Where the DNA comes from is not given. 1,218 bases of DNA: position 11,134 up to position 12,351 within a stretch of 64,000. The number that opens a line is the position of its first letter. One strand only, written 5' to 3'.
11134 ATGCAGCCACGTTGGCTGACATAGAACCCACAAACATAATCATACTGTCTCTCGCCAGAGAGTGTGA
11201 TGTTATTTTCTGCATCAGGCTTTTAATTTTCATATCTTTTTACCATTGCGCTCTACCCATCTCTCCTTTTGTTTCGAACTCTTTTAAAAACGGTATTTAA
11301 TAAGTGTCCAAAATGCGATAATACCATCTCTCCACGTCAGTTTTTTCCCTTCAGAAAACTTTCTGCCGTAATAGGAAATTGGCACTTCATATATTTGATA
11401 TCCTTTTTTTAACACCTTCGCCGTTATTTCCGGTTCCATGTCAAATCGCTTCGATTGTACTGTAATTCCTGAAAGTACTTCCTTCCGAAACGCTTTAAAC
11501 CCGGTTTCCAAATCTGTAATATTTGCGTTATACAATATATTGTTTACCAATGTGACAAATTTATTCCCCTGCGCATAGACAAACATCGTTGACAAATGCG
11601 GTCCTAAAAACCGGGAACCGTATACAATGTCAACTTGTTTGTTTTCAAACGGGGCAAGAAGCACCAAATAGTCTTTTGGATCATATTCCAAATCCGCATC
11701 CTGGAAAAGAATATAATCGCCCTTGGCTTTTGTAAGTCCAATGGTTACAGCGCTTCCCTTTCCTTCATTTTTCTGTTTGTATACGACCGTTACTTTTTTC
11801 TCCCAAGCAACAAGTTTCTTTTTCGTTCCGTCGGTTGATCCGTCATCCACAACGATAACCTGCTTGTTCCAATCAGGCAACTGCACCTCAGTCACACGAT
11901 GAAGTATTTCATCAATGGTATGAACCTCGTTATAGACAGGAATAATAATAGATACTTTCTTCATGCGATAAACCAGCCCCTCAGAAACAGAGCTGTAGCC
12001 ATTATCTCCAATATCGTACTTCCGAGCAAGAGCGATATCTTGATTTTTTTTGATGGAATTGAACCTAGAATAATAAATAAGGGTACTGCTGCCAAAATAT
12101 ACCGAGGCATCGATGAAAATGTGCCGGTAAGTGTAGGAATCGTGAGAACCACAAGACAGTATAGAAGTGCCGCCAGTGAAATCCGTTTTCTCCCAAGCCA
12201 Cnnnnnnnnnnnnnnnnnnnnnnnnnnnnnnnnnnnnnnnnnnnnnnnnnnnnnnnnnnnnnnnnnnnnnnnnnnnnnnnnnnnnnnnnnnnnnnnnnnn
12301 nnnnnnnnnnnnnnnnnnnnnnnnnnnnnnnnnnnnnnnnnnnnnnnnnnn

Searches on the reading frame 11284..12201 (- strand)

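Call 14: search_protein_families(library=pfam, proteins=[window:11284-12201:-], max_evalue=0.01)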
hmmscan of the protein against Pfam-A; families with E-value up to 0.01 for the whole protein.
window:11284-12201:- (305 aa): 4 families
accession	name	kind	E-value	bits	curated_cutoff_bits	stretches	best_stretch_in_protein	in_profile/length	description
PF00535.33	Glycos_transf_2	-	2.8e-34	118.9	23.3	1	84-244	1-165/168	Glycosyl transferase family 2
PF10111.15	Glyco_tranf_2_2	-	9.6e-09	35.5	27.3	1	84-171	1-92/276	Glycosyltransferase like family 2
PF13641.12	Glyco_tranf_2_3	-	3.9e-06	27.5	27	1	83-208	3-133/230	Glycosyltransferase like family 2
PF13704.12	Glyco_tranf_2_4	-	0.005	17.7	27.5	1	91-170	2-81/98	Glycosyl transferase family 2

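Call 34: search_protein_families(library=ncbifam, proteins=[window:11284-12201:-], max_evalue=0.001)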
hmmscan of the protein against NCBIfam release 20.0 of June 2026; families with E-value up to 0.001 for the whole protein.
window:11284-12201:- (305 aa): 24 families
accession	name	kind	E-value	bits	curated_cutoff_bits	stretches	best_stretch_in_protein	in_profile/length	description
TIGR04182.1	glyco_TIGR04182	equivalog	1.2e-34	120.1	325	1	82-302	1-216/293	S-layer glycoprotein N-glycosyltransferase AglJ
TIGR03937.1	PgaC_IcaA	equivalog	1.3e-19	70.4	422.3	1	79-196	43-162/407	poly-beta-1,6-N-acetyl-D-glucosamine synthase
NF041391.1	DPhHxTase_Halo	equivalog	3.4e-19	68.7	375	1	89-281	3-187/213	dolichyl-phosphate hexose transferase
NF007482.0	PRK10073.1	equivalog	5.2e-18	65.1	423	1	80-193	5-118/334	glycosyltransferase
NF058614.1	PPMAGASynPpgS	equivalog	1.4e-17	63.9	370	1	83-294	2-213/226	polyprenyl-phospho-N-acetylgalactosaminyl synthase PpgS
NF041875.1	EPS_EpsD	equivalog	1.3e-16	60.9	370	1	83-176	1-95/325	exopolysaccharide biosynthesis glycosyltransferase EpsD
NF007986.1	PRK10714.1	equivalog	3.3e-16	59.2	529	1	79-286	4-209/316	undecaprenyl-phosphate 4-deoxy-4-formamido-L-arabinose transferase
TIGR03965.1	mycofact_glyco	equivalog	4e-16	58.9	280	1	50-195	45-189/467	mycofactocin biosynthesis glycosyltransferase MftF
NF047683.1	TeichurnBiosyTuaG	equivalog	7.7e-16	58.5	400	1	81-176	6-102/252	teichuronic acid biosynthesis protein TuaG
TIGR04283.1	glyco_like_mftF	equivalog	1.9e-15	57.1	182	1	83-208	1-121/221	TIGR04283 family arsenosugar biosynthesis glycosyltransferase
NF047588.1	GlcsyltransPgfSStrep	equivalog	5.1e-14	52.2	500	1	82-246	2-167/308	glycosyltransferase PgfS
NF010496.0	PRK13915.1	equivalog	6.2e-14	51.8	262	1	79-194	29-152/307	glucosyl-3-phosphoglycerate synthase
TIGR03111.1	glyc2_xrt_Gpos1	hypoth_equivalog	4.4e-11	42.2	363.95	1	78-192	46-164/439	TIGR03111 family XrtG-associated glycosyltransferase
NF053739.1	GlytfEpsEBac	equivalog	3.9e-09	35.9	450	1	82-170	2-92/265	glycosyltransferase EpsE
TIGR03469.1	HpnB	hypoth_equivalog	5.2e-09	35.6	379.25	1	81-193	44-168/386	hopene-associated glycosyltransferase HpnB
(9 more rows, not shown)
